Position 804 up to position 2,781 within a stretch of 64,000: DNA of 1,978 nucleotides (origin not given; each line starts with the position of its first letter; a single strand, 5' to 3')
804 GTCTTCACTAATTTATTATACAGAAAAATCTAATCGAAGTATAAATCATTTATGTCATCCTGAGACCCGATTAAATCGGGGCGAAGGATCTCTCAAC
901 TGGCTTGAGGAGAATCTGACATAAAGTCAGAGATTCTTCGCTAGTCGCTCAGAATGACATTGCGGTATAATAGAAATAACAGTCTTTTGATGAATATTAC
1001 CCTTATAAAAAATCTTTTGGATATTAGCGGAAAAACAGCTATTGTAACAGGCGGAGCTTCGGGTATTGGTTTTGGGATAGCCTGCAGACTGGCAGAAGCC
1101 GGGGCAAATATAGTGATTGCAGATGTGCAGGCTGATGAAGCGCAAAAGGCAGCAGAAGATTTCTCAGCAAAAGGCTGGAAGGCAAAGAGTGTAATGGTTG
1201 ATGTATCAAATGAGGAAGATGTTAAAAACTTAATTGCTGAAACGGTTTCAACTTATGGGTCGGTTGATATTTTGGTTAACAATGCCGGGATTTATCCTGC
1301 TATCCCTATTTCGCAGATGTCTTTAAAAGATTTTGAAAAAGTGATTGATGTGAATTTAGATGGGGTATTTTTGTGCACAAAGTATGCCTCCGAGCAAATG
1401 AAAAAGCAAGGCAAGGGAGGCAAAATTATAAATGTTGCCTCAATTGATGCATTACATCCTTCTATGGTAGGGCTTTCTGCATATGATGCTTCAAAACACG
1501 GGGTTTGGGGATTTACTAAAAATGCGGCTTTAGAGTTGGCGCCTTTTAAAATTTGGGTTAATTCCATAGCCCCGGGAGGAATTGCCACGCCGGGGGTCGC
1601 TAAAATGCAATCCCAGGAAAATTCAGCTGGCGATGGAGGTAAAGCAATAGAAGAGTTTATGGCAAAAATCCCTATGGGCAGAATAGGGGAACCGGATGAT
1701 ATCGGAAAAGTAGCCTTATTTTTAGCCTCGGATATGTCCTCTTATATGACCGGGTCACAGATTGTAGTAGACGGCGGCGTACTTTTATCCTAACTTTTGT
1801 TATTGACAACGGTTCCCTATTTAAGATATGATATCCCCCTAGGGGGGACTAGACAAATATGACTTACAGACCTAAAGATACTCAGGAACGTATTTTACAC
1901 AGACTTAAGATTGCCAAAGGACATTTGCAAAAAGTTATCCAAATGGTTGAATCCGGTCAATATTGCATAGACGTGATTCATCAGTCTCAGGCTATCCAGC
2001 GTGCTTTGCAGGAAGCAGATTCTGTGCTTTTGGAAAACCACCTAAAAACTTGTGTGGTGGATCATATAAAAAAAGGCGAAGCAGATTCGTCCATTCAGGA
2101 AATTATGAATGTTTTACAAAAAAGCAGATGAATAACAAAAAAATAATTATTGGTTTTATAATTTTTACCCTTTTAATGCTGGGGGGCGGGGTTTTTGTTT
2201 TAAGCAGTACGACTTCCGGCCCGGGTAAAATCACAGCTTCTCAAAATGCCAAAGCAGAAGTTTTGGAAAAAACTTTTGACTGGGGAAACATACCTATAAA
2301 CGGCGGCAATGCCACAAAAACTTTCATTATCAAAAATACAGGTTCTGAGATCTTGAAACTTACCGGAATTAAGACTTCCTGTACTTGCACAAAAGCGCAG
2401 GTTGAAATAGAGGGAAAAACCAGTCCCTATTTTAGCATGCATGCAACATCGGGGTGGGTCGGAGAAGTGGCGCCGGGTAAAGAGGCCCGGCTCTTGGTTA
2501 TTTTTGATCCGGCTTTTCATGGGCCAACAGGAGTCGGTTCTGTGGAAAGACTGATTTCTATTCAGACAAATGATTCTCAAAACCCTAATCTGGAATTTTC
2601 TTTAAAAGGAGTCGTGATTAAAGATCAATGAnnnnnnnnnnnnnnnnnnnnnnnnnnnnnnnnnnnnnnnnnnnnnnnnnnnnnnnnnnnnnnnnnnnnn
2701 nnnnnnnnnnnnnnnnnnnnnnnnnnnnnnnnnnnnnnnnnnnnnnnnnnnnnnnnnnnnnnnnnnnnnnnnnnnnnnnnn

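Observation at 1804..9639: Copper-homeostasis operon csoR-to-copZ carrying atypical Cys-rich membrane and cupredoxin-like accessory genes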

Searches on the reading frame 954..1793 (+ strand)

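Call 6: search_protein_families(library=pfam, max_evalue=10, proteins=[window:954-1793:+])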
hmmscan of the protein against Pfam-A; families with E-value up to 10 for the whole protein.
window:954-1793:+ (279 aa): 9 families
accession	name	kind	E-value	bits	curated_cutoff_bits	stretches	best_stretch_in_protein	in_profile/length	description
PF13561.12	adh_short_C2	-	2.4e-65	220.8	27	1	35-276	3-235/236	Enoyl-(Acyl carrier protein) reductase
PF00106.31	adh_short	-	7.2e-57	192.5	26.6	1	27-222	1-194/195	short chain dehydrogenase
PF08659.16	KR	-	9.8e-12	45.6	22.6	1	28-140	2-118/180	KR domain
PF23441.1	SDR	-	8.7e-09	35.6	27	1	26-278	7-257/258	SDR-like rossmann domain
PF03435.24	Sacchrp_dh_NADP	-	2.4e-05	25.1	25.1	1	34-135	5-100/129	Saccharopine dehydrogenase NADP binding domain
PF00670.27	AdoHcyase_NAD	-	0.0055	17.3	27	1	8-78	6-70/162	S-adenosyl-L-homocysteine hydrolase, NAD binding domain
PF02737.24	3HCDH_N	-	0.0069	16.8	22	1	34-94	6-64/180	3-hydroxyacyl-CoA dehydrogenase, NAD binding domain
PF01370.27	Epimerase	-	0.049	13.5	20.9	1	30-117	2-77/240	NAD dependent epimerase/dehydratase family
PF09413.15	DUF2007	-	0.11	13.1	25.7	1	13-70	11-65/66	Putative prokaryotic signal transducing protein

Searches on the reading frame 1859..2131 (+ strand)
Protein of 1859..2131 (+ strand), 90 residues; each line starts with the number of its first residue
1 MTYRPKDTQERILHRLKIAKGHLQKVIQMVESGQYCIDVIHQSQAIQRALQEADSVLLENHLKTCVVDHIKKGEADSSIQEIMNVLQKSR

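Call 3: search_protein_families(library=pfam, max_evalue=0.01, proteins=[window:1859-2131:+])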
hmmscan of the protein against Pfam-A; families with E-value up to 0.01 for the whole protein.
window:1859-2131:+ (90 aa): 1 family
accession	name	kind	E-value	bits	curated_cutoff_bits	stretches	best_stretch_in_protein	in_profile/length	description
PF02583.22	Trns_repr_metal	-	1.1e-22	80.7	22.8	1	9-88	2-78/78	Metal-sensitive transcriptional repressor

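Call 5: search_protein_families(library=ncbifam, max_evalue=0.1, proteins=[window:1859-2131:+])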
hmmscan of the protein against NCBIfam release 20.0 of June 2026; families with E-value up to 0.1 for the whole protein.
window:1859-2131:+ (90 aa): 7 families
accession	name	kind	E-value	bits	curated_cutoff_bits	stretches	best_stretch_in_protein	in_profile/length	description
NF052430.1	repress_RicR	exception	2.3e-12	47.3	175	1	10-77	9-76/93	copper-sensing transcriptional repressor RicR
NF008464.0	PRK11352.1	equivalog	0.00023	21.5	133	1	8-86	7-86/91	formaldehyde-responsive transcriptional repressor FrmR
NF010408.0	PRK13834.1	subfamily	0.0035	16.9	292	1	18-59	88-129/207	acyl-homoserine-lactone synthase TraI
NF058555.1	TransRegCdrSHalo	equivalog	0.012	15.6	100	1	16-52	6-38/61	transcriptional regulator CdrS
NF011613.0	PRK15039.1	equivalog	0.014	16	138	1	12-87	11-86/90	Ni(II)/Co(II)-binding transcriptional repressor RcnR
NF052393.1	AHserLSynTraI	equivalog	0.022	14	250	1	18-56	88-126/212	acyl-homoserine-lactone synthase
NF007987.0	PRK10715.1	equivalog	0.043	13.1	353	1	19-61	135-177/339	flagella biosynthesis regulator Flk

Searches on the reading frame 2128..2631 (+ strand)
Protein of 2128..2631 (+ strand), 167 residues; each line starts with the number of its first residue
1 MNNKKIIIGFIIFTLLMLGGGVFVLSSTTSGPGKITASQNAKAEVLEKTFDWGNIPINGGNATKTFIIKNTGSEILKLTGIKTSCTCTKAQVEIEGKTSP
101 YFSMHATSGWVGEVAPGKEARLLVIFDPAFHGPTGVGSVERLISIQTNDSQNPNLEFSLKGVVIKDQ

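Call 3: search_protein_families(library=pfam, max_evalue=0.01, proteins=[window:2128-2631:+])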
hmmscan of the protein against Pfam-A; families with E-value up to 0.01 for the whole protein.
window:2128-2631:+ (167 aa): 3 families
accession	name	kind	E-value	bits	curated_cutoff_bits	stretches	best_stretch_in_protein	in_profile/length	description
PF07610.17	DUF1573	-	1e-12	48.3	26.1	1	46-93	4-50/98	Protein of unknown function (DUF1573)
PF22544.2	HYDIN_VesB_CFA65-like_Ig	-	2.4e-10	41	25.5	1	42-161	2-99/100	HYDIN/CFA65/VesB-like, Ig-like domain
PF22073.2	Cep192_D4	-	0.0022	18.6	35.5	0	49-157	10-103/112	Cep192 domain 4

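Call 5: search_protein_families(library=ncbifam, max_evalue=0.1, proteins=[window:2128-2631:+])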
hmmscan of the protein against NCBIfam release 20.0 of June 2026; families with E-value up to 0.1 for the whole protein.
window:2128-2631:+ (167 aa): 2 families
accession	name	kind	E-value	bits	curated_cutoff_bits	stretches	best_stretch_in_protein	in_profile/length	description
NF041425.1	OS_HP2_seleno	subfamily_domain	1e-11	45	100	2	47-92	3-47/98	OS_HP2 family (seleno)protein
NF012200.0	choice_anch_D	domain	3.9e-07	30.6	45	1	33-150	7-106/108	choice-of-anchor D domain-containing protein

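Call 90: search_solved_structures(query=window:2128-2631:+, max_evalue=10, show_alignments=2)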
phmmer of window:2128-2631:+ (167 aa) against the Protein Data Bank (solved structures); distinct sequences matched with E-value up to 10: 0.
